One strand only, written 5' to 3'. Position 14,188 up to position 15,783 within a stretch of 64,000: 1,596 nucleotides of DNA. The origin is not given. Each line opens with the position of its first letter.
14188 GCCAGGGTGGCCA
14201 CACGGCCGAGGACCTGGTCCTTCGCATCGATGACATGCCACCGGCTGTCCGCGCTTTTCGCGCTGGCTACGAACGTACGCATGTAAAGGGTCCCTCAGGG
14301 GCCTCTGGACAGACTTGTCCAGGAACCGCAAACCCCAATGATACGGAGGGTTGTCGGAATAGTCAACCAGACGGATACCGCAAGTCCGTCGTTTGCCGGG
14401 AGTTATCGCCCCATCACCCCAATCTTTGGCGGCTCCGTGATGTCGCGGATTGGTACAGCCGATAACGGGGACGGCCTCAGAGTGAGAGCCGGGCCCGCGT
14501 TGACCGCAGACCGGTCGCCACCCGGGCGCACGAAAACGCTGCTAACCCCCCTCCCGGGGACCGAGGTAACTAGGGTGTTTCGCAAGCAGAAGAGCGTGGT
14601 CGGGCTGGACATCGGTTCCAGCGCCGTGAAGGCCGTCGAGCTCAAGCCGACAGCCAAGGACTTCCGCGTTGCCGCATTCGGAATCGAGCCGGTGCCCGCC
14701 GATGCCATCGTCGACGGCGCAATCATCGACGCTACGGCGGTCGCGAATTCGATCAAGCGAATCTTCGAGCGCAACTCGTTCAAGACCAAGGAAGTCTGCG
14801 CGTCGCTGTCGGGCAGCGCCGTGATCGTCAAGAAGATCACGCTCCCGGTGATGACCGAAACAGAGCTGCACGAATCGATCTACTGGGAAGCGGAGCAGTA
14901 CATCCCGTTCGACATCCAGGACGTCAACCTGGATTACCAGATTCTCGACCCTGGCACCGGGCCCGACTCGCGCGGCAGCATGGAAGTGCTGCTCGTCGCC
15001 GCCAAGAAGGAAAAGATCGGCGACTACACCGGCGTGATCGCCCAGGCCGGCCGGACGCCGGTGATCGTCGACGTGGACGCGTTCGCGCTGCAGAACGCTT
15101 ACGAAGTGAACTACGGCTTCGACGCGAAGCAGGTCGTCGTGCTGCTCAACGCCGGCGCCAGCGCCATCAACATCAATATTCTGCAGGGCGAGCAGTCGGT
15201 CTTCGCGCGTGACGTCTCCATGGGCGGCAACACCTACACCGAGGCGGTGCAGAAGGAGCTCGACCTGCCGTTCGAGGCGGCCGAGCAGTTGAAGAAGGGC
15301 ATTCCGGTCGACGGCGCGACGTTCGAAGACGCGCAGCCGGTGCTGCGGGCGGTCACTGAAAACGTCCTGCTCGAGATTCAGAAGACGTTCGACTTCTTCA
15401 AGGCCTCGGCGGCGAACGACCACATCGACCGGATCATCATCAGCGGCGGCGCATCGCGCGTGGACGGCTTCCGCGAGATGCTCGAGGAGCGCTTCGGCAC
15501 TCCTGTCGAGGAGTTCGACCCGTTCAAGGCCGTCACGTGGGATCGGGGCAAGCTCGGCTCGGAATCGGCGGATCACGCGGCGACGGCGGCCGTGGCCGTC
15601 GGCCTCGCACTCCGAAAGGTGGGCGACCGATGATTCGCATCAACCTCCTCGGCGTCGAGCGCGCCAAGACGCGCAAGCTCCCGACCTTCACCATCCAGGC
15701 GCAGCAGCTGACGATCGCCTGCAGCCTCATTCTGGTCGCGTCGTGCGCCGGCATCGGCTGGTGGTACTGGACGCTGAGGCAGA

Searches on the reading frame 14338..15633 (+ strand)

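Call 58: search_protein_families(library=pfam, proteins=[window:14338-15633:+], max_evalue=0.00001)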
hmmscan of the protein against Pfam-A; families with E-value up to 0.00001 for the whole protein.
window:14338-15633:+ (431 aa): 2 families
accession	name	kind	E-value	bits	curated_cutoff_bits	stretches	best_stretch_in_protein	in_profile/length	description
PF11104.14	PilM_2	-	7.4e-76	255.7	27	1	89-427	1-339/340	Type IV pilus assembly protein PilM;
PF14450.12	FtsA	-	4e-08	34.1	31.8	1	268-395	1-112/127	Cell division protein FtsA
